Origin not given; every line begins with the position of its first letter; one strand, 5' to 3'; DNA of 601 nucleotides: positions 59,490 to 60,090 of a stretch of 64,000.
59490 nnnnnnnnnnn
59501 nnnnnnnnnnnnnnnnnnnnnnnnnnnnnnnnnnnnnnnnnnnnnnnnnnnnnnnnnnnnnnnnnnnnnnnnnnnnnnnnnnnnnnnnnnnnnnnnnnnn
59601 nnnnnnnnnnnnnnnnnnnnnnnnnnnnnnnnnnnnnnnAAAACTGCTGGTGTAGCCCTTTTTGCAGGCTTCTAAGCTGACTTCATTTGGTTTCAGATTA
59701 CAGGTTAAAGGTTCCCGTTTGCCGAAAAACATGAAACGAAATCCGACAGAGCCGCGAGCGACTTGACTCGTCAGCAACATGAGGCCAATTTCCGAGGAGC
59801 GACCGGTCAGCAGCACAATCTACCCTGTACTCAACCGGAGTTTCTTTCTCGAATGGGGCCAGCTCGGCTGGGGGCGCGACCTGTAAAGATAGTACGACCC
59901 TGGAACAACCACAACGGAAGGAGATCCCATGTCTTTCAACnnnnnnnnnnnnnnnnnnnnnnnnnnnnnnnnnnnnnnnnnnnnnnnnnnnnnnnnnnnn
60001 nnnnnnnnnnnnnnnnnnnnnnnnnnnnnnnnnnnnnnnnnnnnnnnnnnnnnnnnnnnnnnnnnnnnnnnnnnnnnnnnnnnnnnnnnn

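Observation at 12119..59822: Family of roughly 90-nt intergenic elements (at least 4 copies) with a conserved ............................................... core; one copy has a perfect SD plus a 33-codon ORF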

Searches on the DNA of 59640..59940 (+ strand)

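Call 57: search_rna_families(source=window, start=59640, end=59940, threshold=evalue, max_evalue=10)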
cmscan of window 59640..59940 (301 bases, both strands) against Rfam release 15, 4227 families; matches with E-value up to 10: 2.
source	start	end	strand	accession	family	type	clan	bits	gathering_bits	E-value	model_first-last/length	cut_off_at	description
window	59683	59742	-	RF03269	mir-5697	Gene; miRNA;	-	15.9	50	1.9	1-59/59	no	mir-5697 microRNA precursor family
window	59700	59736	+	RF02700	HtrA_thermometer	Cis-reg; thermoregulator;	-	14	52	8.4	1-46/46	no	HtrA 5' UTR thermometer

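Call 58: search_dna_similar(query=window:59700-59900:+, collection=plasmids, mode=distant, max_evalue=0.001, max_rows=10)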
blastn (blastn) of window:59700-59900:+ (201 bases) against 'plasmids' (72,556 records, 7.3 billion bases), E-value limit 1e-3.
No match.

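Call 59: search_dna_similar(query=window:59700-59900:+, collection=phages, mode=distant, max_evalue=0.001, max_rows=10)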
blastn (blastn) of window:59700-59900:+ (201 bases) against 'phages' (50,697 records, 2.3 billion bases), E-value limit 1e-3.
No match.
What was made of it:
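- No plasmid or phage carries it (calls 58, 59).
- Tried and rejected: Plasmid and phage collections: no match (calls 58, 59).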
